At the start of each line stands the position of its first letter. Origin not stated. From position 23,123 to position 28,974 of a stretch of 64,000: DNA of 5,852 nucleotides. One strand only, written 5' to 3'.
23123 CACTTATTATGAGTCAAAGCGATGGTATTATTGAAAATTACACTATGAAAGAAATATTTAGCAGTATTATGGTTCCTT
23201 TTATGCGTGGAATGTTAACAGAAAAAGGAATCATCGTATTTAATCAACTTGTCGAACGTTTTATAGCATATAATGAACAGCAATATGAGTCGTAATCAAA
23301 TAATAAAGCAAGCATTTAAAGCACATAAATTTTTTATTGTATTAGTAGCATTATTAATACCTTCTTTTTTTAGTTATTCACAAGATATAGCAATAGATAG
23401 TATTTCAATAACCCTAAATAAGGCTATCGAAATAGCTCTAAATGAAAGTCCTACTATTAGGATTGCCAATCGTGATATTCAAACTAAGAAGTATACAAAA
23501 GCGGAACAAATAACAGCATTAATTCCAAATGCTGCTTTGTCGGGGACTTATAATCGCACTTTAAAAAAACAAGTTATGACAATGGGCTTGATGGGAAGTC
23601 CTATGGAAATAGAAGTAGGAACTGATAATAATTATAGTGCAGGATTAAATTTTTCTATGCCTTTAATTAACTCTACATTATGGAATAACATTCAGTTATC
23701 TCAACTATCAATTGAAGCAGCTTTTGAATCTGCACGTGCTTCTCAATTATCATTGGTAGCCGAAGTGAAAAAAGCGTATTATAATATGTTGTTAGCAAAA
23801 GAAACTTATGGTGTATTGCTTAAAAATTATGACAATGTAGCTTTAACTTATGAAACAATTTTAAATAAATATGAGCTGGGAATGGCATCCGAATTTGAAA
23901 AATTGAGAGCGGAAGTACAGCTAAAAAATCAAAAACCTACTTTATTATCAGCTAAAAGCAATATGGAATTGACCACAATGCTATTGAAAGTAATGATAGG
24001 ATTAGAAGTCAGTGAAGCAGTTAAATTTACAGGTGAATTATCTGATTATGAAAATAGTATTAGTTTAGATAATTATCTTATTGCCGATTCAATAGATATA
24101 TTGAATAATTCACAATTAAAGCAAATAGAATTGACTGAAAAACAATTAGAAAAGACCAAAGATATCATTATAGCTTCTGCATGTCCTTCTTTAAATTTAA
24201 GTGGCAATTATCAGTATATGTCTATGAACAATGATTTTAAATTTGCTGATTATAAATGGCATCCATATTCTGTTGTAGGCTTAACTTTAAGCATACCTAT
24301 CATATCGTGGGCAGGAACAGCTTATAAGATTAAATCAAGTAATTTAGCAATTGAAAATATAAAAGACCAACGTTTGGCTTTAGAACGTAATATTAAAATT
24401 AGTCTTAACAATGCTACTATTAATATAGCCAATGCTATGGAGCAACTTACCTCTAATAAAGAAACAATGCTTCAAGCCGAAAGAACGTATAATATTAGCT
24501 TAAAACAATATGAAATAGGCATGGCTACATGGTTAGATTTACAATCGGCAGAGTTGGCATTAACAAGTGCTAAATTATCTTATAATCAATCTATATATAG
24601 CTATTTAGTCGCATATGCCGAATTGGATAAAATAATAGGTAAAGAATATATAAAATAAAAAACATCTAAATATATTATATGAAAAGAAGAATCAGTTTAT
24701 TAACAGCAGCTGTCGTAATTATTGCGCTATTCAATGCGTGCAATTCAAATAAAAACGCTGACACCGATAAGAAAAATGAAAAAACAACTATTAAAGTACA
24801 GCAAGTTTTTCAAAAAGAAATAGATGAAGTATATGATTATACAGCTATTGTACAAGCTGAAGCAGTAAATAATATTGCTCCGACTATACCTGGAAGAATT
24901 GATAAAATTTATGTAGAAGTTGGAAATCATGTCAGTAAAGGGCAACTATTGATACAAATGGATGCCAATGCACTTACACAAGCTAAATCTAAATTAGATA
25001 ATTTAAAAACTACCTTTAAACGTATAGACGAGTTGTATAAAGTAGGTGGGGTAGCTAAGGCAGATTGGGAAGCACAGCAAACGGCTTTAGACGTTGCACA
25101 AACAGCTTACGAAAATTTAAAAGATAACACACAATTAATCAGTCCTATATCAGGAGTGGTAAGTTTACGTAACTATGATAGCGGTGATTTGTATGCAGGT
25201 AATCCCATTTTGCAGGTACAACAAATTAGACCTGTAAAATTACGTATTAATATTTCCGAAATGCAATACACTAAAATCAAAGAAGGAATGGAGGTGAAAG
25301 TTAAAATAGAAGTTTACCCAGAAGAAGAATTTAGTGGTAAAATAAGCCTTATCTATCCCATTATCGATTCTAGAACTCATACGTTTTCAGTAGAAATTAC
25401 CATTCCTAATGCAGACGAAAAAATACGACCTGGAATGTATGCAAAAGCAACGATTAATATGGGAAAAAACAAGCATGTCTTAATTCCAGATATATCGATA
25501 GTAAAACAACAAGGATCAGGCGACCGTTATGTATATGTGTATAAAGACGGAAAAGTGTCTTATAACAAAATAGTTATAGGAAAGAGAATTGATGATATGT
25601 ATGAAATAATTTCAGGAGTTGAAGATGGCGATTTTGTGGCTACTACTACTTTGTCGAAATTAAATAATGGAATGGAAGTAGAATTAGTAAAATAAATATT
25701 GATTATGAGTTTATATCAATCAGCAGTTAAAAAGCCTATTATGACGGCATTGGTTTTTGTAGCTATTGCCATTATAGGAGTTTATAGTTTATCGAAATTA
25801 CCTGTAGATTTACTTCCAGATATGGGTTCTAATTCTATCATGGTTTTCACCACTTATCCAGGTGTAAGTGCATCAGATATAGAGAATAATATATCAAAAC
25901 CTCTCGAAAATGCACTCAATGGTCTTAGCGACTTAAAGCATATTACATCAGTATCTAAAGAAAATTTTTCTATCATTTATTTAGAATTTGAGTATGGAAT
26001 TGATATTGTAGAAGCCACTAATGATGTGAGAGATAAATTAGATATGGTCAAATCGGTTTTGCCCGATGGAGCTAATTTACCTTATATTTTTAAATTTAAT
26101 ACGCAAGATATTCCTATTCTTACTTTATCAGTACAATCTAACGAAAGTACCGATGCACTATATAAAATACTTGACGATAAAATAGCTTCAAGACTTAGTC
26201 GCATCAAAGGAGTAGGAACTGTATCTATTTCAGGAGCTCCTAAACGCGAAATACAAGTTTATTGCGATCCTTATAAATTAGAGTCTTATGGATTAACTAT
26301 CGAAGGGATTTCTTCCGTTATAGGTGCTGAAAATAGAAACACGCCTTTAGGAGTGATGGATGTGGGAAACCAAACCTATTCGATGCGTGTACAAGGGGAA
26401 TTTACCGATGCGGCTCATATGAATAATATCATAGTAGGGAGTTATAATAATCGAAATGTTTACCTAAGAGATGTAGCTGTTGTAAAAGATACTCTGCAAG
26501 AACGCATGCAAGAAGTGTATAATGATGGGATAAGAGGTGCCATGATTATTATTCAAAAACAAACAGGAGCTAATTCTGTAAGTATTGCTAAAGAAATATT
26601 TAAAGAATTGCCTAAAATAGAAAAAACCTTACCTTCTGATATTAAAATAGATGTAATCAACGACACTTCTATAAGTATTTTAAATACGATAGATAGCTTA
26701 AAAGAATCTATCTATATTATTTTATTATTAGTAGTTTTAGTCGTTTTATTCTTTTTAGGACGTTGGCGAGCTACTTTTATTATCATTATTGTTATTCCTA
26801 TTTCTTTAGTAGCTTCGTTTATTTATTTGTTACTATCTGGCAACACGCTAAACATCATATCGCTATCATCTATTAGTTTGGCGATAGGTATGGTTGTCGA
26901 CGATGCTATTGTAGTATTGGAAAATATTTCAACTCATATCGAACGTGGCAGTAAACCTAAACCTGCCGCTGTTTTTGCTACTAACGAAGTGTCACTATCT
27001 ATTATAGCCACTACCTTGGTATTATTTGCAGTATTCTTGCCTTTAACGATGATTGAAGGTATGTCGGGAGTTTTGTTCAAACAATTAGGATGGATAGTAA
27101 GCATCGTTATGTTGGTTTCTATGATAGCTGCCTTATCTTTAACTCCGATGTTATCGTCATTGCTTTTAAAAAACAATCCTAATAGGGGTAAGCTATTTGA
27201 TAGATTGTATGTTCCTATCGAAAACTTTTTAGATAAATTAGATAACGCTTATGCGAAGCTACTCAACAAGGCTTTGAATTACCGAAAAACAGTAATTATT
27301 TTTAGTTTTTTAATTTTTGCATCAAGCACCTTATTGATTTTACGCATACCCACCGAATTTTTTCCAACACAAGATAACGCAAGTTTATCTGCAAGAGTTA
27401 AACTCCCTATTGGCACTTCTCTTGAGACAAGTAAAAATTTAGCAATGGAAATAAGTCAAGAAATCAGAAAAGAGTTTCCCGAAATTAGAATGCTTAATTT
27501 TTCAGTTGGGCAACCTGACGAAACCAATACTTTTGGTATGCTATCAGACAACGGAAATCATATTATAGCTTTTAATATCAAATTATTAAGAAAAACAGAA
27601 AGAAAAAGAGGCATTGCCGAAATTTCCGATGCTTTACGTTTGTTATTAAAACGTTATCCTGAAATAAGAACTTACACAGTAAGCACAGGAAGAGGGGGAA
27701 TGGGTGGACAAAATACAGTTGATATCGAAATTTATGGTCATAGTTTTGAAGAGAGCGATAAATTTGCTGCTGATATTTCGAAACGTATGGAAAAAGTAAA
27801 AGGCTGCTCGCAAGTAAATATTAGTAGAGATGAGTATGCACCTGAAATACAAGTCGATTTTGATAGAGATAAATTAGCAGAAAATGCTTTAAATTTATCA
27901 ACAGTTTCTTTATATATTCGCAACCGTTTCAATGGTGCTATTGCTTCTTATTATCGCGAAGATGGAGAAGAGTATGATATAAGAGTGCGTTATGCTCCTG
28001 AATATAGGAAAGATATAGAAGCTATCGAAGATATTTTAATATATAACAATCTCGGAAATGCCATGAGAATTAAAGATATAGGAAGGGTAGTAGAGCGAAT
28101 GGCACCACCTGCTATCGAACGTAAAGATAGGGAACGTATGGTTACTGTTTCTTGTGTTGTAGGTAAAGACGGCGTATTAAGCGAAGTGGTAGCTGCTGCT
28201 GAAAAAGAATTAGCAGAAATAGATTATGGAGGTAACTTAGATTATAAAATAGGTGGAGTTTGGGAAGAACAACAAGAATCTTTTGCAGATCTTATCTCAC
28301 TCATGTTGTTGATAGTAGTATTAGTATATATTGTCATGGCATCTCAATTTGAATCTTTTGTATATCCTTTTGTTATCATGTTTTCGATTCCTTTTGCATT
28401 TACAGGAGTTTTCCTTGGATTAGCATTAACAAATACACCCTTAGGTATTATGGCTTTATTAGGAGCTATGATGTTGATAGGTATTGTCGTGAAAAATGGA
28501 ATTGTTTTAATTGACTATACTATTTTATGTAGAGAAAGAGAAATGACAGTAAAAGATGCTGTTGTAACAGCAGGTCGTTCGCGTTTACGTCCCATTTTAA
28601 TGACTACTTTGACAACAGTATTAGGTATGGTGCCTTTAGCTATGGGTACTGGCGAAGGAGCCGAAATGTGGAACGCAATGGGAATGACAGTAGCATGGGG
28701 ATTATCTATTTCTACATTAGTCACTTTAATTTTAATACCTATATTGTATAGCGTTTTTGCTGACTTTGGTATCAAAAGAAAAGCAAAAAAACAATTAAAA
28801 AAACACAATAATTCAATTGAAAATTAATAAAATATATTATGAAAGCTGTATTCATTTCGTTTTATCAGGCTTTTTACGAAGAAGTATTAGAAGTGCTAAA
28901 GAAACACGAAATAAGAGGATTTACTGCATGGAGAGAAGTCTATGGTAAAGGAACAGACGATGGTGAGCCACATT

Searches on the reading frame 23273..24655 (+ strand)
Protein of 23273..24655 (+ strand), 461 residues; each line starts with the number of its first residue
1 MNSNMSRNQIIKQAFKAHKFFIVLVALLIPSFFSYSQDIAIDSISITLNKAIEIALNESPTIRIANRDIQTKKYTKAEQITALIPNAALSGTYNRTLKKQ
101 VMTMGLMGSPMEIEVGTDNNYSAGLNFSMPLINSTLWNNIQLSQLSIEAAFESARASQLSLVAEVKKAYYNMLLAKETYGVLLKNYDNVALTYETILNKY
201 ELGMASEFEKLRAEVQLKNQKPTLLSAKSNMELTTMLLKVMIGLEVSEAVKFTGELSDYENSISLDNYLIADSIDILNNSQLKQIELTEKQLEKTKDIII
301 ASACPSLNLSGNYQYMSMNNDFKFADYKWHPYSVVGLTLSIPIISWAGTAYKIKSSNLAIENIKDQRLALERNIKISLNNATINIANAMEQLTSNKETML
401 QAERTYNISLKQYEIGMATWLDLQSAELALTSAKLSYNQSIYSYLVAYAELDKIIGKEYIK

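Call 65: search_protein_families(library=pfam, proteins=[window:23273-24655:+], max_evalue=0.00001)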
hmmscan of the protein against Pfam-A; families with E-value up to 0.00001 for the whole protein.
window:23273-24655:+ (461 aa): 1 family
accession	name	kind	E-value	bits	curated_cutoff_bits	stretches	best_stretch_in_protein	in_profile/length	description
PF02321.23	OEP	-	3.2e-48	164.5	22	2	278-456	11-187/187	Outer membrane efflux protein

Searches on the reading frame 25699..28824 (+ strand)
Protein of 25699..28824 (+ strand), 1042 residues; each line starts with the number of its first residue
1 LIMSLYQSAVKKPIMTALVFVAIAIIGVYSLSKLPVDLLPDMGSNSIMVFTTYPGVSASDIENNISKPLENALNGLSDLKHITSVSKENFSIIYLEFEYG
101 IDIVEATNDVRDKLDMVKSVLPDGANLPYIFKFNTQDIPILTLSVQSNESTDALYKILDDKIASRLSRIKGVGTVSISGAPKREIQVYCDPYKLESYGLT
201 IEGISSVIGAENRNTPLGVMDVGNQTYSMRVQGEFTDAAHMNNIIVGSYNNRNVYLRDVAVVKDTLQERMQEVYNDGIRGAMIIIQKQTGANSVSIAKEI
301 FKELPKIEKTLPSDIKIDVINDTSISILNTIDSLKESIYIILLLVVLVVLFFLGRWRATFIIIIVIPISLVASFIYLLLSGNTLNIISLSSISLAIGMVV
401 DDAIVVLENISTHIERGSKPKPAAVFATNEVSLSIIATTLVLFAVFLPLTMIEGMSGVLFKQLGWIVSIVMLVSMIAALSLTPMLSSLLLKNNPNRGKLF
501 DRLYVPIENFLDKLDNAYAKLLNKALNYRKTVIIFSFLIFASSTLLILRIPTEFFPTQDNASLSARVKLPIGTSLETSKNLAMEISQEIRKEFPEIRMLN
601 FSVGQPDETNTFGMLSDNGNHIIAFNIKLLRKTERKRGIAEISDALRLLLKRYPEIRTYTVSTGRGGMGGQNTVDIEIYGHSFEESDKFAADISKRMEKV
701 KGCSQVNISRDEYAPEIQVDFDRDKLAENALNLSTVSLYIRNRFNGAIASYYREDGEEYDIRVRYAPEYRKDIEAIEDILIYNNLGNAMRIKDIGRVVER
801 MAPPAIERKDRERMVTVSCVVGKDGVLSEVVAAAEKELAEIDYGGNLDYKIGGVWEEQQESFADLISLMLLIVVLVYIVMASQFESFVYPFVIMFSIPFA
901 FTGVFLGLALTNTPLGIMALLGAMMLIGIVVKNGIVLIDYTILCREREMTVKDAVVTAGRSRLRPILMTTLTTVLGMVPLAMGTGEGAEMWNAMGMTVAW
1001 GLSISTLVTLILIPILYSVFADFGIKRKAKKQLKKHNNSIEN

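Call 65: search_protein_families(library=pfam, proteins=[window:25699-28824:+], max_evalue=0.00001)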
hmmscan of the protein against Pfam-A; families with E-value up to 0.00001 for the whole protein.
window:25699-28824:+ (1042 aa): 2 families
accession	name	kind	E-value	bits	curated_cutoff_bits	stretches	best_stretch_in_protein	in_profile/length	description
PF00873.25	ACR_tran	-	8.3e-248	825.4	28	1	6-1020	2-1020/1021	AcrB/AcrD/AcrF family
PF03176.21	MMPL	-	3e-12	46.6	20.5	1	831-1034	107-315/333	MMPL family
